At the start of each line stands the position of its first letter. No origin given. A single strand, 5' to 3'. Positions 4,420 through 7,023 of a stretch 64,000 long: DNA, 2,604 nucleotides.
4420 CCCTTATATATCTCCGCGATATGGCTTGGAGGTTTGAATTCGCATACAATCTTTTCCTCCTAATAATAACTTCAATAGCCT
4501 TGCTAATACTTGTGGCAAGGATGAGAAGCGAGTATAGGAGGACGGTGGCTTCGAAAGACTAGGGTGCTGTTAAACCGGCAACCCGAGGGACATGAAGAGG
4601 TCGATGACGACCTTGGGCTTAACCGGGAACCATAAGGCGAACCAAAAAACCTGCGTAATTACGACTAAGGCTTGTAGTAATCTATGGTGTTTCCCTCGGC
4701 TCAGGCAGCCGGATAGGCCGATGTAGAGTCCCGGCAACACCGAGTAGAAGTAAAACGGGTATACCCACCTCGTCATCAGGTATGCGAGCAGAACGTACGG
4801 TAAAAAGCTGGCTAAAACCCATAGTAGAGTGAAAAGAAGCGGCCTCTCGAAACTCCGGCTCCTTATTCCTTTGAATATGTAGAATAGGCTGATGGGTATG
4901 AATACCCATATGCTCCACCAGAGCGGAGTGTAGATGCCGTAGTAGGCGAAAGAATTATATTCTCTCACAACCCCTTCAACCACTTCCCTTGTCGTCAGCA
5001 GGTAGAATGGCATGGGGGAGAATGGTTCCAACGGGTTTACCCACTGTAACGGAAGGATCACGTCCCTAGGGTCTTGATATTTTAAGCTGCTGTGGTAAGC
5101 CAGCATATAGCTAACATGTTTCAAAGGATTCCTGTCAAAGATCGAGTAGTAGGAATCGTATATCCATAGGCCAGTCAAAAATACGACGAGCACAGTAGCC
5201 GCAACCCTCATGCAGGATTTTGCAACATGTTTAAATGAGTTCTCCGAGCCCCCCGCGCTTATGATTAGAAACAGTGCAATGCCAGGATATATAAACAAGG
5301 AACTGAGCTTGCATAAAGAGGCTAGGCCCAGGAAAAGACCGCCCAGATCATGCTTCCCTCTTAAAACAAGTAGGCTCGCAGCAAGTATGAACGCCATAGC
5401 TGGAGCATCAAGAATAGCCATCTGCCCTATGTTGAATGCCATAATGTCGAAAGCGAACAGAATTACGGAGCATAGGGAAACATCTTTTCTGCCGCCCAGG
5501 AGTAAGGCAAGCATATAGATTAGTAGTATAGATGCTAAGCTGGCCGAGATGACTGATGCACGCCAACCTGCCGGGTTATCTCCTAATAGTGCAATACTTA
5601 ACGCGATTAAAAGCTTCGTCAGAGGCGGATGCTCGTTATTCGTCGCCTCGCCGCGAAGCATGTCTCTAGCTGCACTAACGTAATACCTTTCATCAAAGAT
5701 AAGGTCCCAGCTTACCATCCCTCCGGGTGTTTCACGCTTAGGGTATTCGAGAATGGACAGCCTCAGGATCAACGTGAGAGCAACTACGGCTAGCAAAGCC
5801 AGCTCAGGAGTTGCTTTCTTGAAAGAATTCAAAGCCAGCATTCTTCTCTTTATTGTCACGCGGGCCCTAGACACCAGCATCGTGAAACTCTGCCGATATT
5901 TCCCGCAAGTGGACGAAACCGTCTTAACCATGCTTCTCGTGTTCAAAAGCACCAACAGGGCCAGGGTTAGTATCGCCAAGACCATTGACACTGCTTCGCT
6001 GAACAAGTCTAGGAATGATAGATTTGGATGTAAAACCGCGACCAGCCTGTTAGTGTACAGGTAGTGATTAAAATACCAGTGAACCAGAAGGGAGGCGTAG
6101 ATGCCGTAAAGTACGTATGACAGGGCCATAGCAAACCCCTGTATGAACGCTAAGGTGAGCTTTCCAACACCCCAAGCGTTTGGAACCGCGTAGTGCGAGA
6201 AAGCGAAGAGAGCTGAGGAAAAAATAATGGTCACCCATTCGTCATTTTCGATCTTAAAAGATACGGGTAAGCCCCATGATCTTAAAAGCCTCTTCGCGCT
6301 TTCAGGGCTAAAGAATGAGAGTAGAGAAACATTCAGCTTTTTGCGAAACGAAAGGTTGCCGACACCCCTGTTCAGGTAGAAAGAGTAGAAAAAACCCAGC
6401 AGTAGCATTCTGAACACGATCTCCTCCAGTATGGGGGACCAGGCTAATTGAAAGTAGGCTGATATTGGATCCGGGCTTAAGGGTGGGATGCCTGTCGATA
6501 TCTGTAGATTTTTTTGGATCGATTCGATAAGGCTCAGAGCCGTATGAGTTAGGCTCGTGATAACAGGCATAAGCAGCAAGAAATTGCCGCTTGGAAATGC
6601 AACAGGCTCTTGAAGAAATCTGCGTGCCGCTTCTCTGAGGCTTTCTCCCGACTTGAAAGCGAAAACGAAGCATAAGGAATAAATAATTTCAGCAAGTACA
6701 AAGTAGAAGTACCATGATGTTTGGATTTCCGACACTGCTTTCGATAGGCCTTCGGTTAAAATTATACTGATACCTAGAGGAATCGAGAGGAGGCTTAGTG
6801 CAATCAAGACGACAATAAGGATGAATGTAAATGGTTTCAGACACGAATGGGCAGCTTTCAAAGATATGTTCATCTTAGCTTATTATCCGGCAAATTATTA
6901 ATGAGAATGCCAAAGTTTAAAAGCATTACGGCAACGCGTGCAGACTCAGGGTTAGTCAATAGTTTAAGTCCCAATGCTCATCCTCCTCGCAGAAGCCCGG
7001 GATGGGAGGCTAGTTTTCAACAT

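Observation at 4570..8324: A CPBP intramembrane protease fused to a PMT/ArnT-like GT-C glycosyltransferase, paired with a Dol-P-sugar synthase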

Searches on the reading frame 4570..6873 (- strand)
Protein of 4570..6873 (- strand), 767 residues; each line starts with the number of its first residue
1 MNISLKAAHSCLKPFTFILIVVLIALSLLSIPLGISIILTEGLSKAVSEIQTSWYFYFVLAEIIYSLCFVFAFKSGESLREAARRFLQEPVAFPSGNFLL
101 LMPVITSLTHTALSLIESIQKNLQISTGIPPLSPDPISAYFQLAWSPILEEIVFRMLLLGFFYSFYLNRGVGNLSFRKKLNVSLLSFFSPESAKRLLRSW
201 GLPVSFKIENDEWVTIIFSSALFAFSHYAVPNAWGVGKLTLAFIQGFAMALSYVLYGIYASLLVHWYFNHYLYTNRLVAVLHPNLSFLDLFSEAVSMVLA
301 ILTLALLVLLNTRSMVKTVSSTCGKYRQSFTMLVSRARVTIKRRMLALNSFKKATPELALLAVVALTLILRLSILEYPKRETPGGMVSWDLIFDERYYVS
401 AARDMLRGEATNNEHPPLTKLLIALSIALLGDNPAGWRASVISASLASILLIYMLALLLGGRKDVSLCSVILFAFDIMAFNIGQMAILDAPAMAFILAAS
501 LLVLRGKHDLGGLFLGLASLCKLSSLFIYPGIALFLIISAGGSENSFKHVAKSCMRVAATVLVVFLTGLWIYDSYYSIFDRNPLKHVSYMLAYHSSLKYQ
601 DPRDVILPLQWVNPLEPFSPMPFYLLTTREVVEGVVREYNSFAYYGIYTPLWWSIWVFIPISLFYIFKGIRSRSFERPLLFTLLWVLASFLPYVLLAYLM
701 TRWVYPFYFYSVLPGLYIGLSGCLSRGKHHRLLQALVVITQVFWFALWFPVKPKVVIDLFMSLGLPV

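Call 3: search_protein_families(library=pfam, proteins=[window:4570-6873:-], max_evalue=1)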
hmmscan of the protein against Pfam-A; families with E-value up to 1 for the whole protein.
window:4570-6873:- (767 aa): 2 families
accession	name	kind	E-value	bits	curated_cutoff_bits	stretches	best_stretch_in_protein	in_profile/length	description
PF13231.12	PMT_2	-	2.3e-10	41.3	26.1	1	415-569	2-158/160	Dolichyl-phosphate-mannose-protein mannosyltransferase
PF02366.24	PMT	-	9e-07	29.1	22.7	2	436-538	84-198/245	Dolichyl-phosphate-mannose-protein mannosyltransferase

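Call 4: search_protein_families(library=ncbifam, proteins=[window:4570-6873:-], max_evalue=1)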
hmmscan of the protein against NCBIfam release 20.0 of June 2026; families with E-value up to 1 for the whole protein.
window:4570-6873:- (767 aa): 2 families
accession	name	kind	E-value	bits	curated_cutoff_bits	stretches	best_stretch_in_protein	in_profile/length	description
NF058602.1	PrMnsylTfPmt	equivalog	2e-08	33.5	800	1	392-507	63-191/530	protein O-mannosyltransferase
NF033192.3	CPBP_JDVT_MrtJ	equivalog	0.019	15.7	75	1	143-164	5-26/98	JDVT-CTERM system glutamic-type intramembrane protease MrtJ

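Call 7: find_homologous_proteins(query=window:4570-6873:-, max_evalue=0.001)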
Query window:4570-6873:- (767 aa): 18 proteins with E <= 0.001 among 8000 candidates.
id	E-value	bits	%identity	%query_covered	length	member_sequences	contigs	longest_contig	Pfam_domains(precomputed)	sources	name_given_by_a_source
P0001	0.0e+0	1677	100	100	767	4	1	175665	PF02366.25,PF13231.13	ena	-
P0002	0.0e+0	1258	75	99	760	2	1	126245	PF13231.13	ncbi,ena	-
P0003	0.0e+0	1082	73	85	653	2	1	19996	PF13231.13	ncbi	ncbi:MAG: glycosyltransferase family 39 protein [Thermoproteota archaeon]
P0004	0.0e+0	1038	63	99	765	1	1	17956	PF02366.25,PF13231.13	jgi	jgi:predicted membrane-bound dolichyl-phosphate-mannose-protein mannosyltransferase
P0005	0.0e+0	1028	61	100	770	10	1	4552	PF02366.25,PF13231.13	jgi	jgi:4-amino-4-deoxy-L-arabinose transferase-like glycosyltransferase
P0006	0.0e+0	1025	63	99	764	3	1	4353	PF13231.13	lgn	-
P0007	7.0e-264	896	59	93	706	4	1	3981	PF13231.13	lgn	-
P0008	1.3e-250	852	54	99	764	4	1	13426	PF02366.25,PF13231.13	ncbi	ncbi:MAG: phospholipid carrier-dependent glycosyltransferase [Thermoproteota archaeon]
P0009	1.0e-235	803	52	100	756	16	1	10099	PF02366.25,PF13231.13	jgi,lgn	-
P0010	2.2e-182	627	42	99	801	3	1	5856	PF02366.25,PF13231.13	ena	-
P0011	4.6e-26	110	30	44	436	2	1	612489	PF02366.25,PF13231.13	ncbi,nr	ncbi:MAG TPA: phospholipid carrier-dependent glycosyltransferase [Candidatus Dormibacteraeota bacter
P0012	2.9e-22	97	30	47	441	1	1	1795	PF02366.25,PF13231.13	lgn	-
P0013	4.6e-19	87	28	47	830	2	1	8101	PF05007.20,PF26314.1,PF13231.13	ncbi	-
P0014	1.0e-8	52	40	18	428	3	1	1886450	PF02366.25,PF16192.11,PF13231.13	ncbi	-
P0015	1.2e-8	52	33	23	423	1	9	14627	PF02366.25,PF16192.11,PF13231.13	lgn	-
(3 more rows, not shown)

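Call 10: search_solved_structures(query=A1, max_evalue=1, show_alignments=3)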
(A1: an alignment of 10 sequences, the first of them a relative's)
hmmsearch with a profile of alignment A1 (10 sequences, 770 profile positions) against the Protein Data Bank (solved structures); distinct sequences matched with E-value up to 1: 1.
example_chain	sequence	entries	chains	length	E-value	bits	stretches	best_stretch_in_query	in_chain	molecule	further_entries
6p25_A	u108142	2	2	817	0.0002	23.2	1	367-533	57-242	Dolichyl-phosphate-mannose--protein mannosyltransferase 1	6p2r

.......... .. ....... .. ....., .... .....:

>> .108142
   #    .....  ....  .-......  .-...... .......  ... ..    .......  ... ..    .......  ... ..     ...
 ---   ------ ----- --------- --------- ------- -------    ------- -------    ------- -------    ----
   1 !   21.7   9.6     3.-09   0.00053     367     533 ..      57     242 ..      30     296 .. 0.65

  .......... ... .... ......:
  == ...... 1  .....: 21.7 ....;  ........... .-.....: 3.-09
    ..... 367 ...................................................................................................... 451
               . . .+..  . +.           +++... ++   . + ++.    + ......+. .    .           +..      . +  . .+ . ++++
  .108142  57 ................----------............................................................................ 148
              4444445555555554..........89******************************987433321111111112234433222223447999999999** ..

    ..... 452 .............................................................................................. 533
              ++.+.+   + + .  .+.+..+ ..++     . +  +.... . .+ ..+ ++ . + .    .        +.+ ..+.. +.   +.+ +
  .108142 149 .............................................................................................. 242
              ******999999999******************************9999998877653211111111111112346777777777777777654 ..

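Call 11: find_encoding_contigs(protein=P0001, flank=10000, max_places=3)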
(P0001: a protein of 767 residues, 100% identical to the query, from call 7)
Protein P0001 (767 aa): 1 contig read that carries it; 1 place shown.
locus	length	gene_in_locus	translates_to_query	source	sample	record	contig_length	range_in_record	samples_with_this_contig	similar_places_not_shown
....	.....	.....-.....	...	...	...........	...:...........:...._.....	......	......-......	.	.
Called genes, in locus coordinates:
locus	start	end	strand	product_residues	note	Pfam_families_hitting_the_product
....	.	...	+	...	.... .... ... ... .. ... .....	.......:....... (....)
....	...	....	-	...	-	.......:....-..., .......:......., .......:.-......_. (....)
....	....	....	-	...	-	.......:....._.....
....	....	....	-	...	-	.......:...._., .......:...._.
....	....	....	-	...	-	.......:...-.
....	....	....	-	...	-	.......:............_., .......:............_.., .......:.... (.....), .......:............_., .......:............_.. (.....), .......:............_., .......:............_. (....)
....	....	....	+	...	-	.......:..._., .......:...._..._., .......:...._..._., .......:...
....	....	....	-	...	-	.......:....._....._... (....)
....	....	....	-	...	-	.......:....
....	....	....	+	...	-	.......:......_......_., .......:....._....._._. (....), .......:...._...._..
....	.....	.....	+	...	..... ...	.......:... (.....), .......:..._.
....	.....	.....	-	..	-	-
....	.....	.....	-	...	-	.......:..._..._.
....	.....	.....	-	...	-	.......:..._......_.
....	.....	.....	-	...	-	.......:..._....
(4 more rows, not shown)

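Call 12: find_encoding_contigs(protein=P0002, flank=8000, max_places=2)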
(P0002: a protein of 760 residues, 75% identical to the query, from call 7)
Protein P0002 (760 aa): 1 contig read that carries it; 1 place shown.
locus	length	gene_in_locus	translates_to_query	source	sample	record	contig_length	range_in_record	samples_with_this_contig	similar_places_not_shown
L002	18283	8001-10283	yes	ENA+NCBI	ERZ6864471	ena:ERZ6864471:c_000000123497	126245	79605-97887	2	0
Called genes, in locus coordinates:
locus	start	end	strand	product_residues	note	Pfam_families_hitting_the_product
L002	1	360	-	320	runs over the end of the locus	PF01869:BcrAD_BadFG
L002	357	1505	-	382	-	PF07075:NamZ_N, PF20732:NamZ_C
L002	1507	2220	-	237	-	PF02585:PIG-L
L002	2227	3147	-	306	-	PF00583:Acetyltransf_1, PF13673:Acetyltransf_10 (weak), PF13508:Acetyltransf_7, PF00583:Acetyltransf_1, PF13508:Acetyltransf_7 (weak)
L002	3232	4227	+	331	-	PF13580:SIS_2, PF22198:GKRP_SIS_2, PF22645:GKRP_SIS_N, PF01380:SIS (weak)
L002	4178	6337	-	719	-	PF14871:GHL6, PF08532:Glyco_hydro_42M (weak)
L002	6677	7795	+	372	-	PF13641:Glyco_tranf_2_3, PF00535:Glycos_transf_2, PF04138:GtrA_DPMS_TM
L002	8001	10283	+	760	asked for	PF13231:PMT_2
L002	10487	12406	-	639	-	PF00496:SBP_bac_5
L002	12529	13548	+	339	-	PF19300:BPD_transp_1_N (faint), PF00528:BPD_transp_1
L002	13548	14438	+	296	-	PF00528:BPD_transp_1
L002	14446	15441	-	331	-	PF00005:ABC_tran, PF08352:oligo_HPY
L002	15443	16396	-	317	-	PF02463:SMC_N (faint), PF13555:AAA_29 (faint), PF00005:ABC_tran, PF13304:AAA_21 (faint), PF08352:oligo_HPY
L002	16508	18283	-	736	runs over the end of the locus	PF02449:Glyco_hydro_42 (faint)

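Call 13: find_encoding_contigs(protein=P0004, flank=8000, max_places=2)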
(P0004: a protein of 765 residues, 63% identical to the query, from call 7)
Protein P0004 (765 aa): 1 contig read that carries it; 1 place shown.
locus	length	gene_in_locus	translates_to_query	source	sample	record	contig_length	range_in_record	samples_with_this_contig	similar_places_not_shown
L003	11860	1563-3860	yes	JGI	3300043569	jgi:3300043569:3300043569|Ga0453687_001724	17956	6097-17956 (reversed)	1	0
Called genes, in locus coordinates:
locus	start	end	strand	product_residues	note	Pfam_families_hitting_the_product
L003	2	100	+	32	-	?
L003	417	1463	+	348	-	PF00535:Glycos_transf_2, PF13641:Glyco_tranf_2_3 (weak), PF04138:GtrA_DPMS_TM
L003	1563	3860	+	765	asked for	PF02366:PMT (faint), PF13231:PMT_2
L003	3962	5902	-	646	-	PF00496:SBP_bac_5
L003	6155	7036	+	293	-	PF00528:BPD_transp_1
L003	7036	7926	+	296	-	PF00528:BPD_transp_1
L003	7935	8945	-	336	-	PF00005:ABC_tran, PF08352:oligo_HPY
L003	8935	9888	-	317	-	PF02463:SMC_N (faint), PF00005:ABC_tran, PF13304:AAA_21 (faint), PF08352:oligo_HPY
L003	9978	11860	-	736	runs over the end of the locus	-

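Call 14: find_encoding_contigs(protein=P0008, flank=8000, max_places=2)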
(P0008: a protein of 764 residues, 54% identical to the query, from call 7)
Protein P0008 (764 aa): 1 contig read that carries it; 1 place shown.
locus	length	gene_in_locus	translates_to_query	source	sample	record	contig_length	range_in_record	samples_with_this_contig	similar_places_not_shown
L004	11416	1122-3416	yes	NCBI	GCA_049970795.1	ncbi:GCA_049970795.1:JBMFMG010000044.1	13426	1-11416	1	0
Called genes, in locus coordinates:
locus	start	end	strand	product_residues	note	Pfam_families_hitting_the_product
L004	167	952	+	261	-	PF00535:Glycos_transf_2, PF13641:Glyco_tranf_2_3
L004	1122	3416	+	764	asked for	PF02366:PMT (weak), PF13231:PMT_2, PF02366:PMT (weak)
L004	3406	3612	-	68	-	-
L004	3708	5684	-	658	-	PF00496:SBP_bac_5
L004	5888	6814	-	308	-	PF00528:BPD_transp_1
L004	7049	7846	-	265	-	PF02463:SMC_N (faint), PF00005:ABC_tran, PF13401:AAA_22 (faint)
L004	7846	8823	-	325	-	PF00005:ABC_tran, PF08352:oligo_HPY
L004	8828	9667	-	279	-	PF00528:BPD_transp_1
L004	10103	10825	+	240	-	-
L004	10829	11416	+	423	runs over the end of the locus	PF02171:Piwi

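Call 15: find_encoding_contigs(protein=P0010, flank=8000, max_places=2)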
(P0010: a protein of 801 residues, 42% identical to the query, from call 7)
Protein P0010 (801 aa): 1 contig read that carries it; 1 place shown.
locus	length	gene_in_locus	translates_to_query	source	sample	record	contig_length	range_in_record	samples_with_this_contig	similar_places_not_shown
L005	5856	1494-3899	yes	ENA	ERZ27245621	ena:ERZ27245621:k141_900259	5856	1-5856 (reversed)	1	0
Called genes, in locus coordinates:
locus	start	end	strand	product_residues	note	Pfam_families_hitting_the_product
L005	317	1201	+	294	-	-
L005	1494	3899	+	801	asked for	PF02366:PMT (faint), PF13231:PMT_2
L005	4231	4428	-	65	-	-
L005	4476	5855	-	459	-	?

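Call 21: find_related_loci(query=A1, collection=genome_contigs, flank=10000)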
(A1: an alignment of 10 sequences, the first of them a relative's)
Query A1 (767 aa) in genome_contigs; peptide patterns used: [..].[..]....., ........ (x = any residue, [..] = any of these).
98 stretches matched a pattern; 65 encode a relative of the query (tblastn E <= 1e-3); 63 distinct loci.
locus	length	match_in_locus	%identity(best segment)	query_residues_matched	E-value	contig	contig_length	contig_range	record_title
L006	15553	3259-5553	73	1-767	0e+0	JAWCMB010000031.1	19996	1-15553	MAG: Thermoproteota archaeon isolate JZ-2_201705_bins_26 JZ-2_201705_bins_26_scaffold_31, whole genome shotgun sequence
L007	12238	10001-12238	63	10-759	0e+0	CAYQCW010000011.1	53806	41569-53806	MAG TPA_asm: uncultured Nitrososphaerota archaeon isolate binchicken_co40_87 genome assembly, contig: NODE_514_length_53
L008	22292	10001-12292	75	1-767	0e+0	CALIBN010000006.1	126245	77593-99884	MAG: uncultured archaeon isolate S1_Bin_MAXBIN__053_sub_1 genome assembly, contig: c_000000123497, whole genome shotgun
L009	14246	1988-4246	42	28-766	0e+0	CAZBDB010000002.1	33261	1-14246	MAG TPA_asm: uncultured Candidatus Bathyarchaeia archaeon isolate SRP239594_co1_36 genome assembly, contig: NODE_317_len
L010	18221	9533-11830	40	19-766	6e-165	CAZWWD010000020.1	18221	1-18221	MAG TPA_asm: uncultured Candidatus Bathyarchaeia archaeon isolate binchicken_co184_346 genome assembly, contig: NODE_532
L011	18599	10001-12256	39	28-754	2e-163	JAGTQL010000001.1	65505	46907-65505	MAG: Candidatus Bathyarchaeota archaeon isolate QZM_A2_bin_23 QZM_A2_bin_23_scaffold_216_curated, whole genome shotgun s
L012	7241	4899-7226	40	2-755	2e-161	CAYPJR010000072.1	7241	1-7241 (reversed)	MAG TPA_asm: uncultured Candidatus Bathyarchaeia archaeon isolate SRP104967_co1_31 genome assembly, contig: NODE_3488_le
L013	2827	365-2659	40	12-756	8e-169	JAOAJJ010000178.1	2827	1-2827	MAG: Candidatus Bathyarchaeota archaeon isolate SKW196 NODE_177_length_2827_cov_3.063636, whole genome shotgun sequence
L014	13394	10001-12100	40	58-753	4e-157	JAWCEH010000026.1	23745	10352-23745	MAG: Candidatus Bathyarchaeia archaeon isolate JZ-1_201912_bins_83 JZ-1_201912_bins_83_scaffold_26, whole genome shotgun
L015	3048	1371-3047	50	1-570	1e-155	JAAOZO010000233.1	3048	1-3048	MAG: Thaumarchaeota archaeon isolate SJ3.Bin70 k141_191221, whole genome shotgun sequence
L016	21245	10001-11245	38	360-766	3e-86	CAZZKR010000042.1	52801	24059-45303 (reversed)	MAG TPA_asm: uncultured Nitrososphaeria archaeon isolate binchicken_co25_112 genome assembly, contig: k141_160807, whole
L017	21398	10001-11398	37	315-766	6e-86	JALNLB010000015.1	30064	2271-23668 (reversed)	MAG: Candidatus Terraquivivens ruidianensis isolate JZ-2.bins.210.201808 NODE_2487_length_30064_cov_1.506096, whole geno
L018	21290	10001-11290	38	345-766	4e-85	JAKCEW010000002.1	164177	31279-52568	MAG: Candidatus Terraquivivens yellowstonensis isolate LGB-05.bin.49 NODE_18_length_164177_cov_60.582372, whole genome s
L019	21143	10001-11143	42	391-766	4e-85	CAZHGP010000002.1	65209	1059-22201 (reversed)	MAG TPA_asm: uncultured Nitrososphaeria archaeon isolate SRP104967_co1_8 genome assembly, contig: NODE_108_length_65209_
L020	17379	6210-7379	40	378-766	4e-84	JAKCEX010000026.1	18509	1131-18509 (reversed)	MAG: Candidatus Geocrenenecus arthurdayi isolate LGB-05.bin.6 NODE_1011_length_18509_cov_95.744283, whole genome shotgun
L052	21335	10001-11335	37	352-766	1e-69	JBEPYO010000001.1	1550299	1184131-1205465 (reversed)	MAG: Nitrososphaerota archaeon isolate 03V1_S199.concoct.095 NODE_1_length_1550299_cov_2.969483, whole genome shotgun se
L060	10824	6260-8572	39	5-756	2e-154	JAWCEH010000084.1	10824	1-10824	MAG: Candidatus Bathyarchaeia archaeon isolate JZ-1_201912_bins_83 JZ-1_201912_bins_83_scaffold_84, whole genome shotgun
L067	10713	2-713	40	508-754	8e-47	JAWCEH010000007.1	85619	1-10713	MAG: Candidatus Bathyarchaeia archaeon isolate JZ-1_201912_bins_83 JZ-1_201912_bins_83_scaffold_7, whole genome shotgun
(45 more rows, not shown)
